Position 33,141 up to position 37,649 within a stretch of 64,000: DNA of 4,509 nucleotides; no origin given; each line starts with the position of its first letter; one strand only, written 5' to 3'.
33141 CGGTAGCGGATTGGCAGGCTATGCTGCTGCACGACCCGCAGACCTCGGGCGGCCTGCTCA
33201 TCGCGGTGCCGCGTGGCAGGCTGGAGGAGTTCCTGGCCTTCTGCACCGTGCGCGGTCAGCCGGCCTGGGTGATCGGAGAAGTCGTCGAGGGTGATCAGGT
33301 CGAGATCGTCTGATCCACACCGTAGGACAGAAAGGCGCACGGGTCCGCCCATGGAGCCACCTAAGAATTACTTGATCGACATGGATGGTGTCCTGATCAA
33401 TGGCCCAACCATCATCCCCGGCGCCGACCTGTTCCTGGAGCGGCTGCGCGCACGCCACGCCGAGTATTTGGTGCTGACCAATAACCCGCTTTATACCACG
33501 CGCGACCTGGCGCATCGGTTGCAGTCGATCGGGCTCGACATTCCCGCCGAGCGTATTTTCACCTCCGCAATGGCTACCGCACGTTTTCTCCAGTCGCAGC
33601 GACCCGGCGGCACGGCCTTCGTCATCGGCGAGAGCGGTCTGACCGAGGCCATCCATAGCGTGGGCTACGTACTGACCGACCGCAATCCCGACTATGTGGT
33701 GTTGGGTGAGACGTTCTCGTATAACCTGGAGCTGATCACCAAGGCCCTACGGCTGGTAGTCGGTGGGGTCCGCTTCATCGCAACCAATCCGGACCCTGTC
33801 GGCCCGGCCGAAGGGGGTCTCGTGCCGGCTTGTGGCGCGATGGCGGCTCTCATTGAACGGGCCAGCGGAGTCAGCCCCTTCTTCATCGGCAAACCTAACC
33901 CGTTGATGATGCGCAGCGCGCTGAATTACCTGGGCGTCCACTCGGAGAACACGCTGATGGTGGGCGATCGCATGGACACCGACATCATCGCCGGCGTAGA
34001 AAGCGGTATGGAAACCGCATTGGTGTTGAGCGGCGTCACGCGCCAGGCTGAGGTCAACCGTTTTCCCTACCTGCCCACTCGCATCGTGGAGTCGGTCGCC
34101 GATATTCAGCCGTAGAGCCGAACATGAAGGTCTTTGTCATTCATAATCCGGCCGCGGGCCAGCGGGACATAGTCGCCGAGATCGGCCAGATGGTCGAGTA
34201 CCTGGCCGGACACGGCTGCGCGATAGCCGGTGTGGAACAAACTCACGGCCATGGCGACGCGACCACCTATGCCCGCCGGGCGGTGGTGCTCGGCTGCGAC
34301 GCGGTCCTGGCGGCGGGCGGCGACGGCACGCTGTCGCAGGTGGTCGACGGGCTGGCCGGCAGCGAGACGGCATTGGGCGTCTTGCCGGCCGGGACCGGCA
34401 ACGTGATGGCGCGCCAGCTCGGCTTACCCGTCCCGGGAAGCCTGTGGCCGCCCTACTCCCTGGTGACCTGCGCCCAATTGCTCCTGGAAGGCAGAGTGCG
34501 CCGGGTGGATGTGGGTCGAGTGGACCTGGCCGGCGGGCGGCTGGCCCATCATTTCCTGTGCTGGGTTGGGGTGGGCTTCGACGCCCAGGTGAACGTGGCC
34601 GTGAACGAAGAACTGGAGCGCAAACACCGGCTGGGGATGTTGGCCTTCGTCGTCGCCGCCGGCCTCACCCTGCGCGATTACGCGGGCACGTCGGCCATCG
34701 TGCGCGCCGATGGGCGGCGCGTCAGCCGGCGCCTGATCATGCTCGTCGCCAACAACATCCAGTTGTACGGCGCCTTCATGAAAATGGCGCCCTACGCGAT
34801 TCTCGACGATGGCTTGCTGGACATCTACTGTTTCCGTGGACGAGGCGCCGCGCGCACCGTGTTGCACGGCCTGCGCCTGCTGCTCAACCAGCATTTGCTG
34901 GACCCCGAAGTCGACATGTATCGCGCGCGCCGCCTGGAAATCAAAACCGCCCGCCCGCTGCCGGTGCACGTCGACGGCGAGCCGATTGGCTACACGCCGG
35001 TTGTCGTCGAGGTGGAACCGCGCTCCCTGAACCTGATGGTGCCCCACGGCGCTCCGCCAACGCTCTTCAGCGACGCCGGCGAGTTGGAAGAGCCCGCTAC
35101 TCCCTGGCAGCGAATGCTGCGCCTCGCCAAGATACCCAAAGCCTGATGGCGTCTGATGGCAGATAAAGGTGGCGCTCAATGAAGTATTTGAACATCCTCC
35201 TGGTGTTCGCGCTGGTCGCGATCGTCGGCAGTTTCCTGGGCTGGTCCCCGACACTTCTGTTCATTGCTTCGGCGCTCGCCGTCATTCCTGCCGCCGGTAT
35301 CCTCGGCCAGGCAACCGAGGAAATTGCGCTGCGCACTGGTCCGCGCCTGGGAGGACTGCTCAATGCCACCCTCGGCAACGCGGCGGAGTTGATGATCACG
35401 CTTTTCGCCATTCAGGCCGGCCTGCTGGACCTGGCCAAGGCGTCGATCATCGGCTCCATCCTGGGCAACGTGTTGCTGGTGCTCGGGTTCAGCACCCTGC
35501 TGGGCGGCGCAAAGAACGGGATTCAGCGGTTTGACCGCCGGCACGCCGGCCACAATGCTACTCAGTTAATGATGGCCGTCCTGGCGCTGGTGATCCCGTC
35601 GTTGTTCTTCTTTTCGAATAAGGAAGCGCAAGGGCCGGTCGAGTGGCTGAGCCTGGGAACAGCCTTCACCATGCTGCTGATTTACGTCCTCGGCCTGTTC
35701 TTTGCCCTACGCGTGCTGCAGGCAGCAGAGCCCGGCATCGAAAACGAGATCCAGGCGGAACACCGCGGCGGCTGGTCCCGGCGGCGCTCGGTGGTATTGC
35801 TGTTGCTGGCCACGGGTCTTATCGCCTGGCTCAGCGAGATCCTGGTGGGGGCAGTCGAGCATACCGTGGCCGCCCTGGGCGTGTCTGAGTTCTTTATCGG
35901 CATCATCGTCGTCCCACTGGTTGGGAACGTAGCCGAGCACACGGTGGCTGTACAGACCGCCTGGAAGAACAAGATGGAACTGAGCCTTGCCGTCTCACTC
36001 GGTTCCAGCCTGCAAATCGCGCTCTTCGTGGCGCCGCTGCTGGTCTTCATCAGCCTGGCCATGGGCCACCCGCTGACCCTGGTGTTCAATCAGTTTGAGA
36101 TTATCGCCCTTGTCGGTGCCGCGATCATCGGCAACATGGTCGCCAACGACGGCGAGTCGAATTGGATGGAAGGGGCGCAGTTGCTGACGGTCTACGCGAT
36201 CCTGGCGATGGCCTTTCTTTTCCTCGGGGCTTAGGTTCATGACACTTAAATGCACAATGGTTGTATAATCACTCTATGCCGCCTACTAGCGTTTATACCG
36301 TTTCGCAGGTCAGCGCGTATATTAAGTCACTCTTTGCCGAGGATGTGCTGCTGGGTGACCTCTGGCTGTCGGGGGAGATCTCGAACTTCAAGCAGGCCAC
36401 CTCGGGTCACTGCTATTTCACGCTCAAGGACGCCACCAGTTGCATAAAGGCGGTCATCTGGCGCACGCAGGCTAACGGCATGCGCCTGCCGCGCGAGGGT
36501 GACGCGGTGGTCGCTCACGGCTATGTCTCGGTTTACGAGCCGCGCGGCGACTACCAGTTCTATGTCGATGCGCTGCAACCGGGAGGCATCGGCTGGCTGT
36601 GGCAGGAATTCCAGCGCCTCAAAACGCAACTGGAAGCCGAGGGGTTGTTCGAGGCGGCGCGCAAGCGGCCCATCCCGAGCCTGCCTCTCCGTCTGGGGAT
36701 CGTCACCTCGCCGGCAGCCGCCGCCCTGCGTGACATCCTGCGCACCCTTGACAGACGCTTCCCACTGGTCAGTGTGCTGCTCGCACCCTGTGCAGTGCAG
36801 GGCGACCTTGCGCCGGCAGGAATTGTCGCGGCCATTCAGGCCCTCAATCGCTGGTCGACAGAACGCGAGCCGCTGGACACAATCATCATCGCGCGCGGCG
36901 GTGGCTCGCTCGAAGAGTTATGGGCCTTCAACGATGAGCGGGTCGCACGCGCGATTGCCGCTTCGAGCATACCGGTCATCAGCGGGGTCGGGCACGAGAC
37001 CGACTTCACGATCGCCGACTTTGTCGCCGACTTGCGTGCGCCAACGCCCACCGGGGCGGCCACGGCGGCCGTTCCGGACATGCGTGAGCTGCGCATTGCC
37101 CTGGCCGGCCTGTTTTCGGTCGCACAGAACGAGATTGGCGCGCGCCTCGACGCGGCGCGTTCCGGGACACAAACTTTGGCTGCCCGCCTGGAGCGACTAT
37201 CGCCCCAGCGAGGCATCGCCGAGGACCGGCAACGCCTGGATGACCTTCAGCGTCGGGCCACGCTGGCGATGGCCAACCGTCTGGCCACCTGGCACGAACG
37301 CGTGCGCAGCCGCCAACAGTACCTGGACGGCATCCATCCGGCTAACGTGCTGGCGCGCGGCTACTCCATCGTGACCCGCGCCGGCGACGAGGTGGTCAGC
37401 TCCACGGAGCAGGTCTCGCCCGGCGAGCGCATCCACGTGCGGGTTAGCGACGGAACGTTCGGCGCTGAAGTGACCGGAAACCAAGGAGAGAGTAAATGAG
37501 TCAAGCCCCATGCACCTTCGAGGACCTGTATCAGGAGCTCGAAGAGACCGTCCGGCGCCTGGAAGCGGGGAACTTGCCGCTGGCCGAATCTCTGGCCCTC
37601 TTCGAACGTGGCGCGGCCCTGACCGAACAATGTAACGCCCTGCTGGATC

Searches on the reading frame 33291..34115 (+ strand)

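Call 35: search_protein_families(library=pfam, proteins=[window:33291-34115:+], max_evalue=0.00001)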
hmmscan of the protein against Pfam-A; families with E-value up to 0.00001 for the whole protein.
window:33291-34115:+ (274 aa): 4 families
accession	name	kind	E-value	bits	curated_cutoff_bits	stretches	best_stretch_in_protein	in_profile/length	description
PF13344.12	Hydrolase_6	-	2.2e-26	92.3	27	1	28-126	2-100/101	Haloacid dehalogenase-like hydrolase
PF13242.12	Hydrolase_like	-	1.2e-25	89.7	22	1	199-271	2-74/75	HAD-hyrolase-like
PF00702.32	Hydrolase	-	6.7e-12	46.6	26.4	1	26-239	3-191/191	haloacid dehalogenase-like hydrolase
PF13419.12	HAD_2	-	9.7e-08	32.8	23.8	1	195-245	129-178/178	Haloacid dehalogenase-like hydrolase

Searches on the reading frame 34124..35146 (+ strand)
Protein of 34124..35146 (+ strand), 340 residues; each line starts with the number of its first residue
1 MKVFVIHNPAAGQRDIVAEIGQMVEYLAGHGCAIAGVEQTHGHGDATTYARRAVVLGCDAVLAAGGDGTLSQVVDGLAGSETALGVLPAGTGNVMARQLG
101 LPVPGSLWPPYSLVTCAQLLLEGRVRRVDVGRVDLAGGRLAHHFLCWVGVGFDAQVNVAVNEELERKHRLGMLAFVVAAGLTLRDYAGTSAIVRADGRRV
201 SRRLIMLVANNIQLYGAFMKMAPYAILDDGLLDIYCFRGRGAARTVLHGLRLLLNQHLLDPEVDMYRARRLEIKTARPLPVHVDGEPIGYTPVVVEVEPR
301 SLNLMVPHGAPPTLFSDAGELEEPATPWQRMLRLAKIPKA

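Call 35: search_protein_families(library=pfam, proteins=[window:34124-35146:+], max_evalue=0.00001)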
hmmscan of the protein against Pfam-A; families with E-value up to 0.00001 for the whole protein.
window:34124-35146:+ (340 aa): 2 families
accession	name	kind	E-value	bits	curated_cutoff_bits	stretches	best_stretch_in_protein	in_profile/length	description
PF19279.4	YegS_C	-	3.9e-27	95.4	27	1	148-305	3-157/158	YegS C-terminal NAD kinase beta sandwich-like domain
PF00781.29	DAGK_cat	-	3.2e-26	91.8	23.6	1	2-133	1-125/125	Diacylglycerol kinase catalytic domain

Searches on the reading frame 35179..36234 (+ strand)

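Call 35: search_protein_families(library=pfam, proteins=[window:35179-36234:+], max_evalue=0.00001)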
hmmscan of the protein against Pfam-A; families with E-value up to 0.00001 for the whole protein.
window:35179-36234:+ (351 aa): 1 family
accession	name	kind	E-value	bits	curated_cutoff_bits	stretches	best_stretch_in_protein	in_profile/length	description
PF01699.29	Na_Ca_ex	-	5.5e-36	124.2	24.9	2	204-347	2-150/151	Sodium/calcium exchanger protein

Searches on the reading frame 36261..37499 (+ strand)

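Call 35: search_protein_families(library=pfam, proteins=[window:36261-37499:+], max_evalue=0.00001)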
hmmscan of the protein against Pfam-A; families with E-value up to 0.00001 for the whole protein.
window:36261-37499:+ (412 aa): 3 families
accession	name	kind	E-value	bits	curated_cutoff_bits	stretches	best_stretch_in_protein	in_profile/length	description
PF02601.20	Exonuc_VII_L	-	6e-94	315.5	35.9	2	129-341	1-207/315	Exonuclease VII, large subunit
PF13742.12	tRNA_anti_2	-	3.2e-29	101.4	27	1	12-105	1-94/95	OB-fold nucleic acid binding domain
PF01336.31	tRNA_anti-codon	-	7.7e-11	42.2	27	1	35-106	2-73/75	OB-fold nucleic acid binding domain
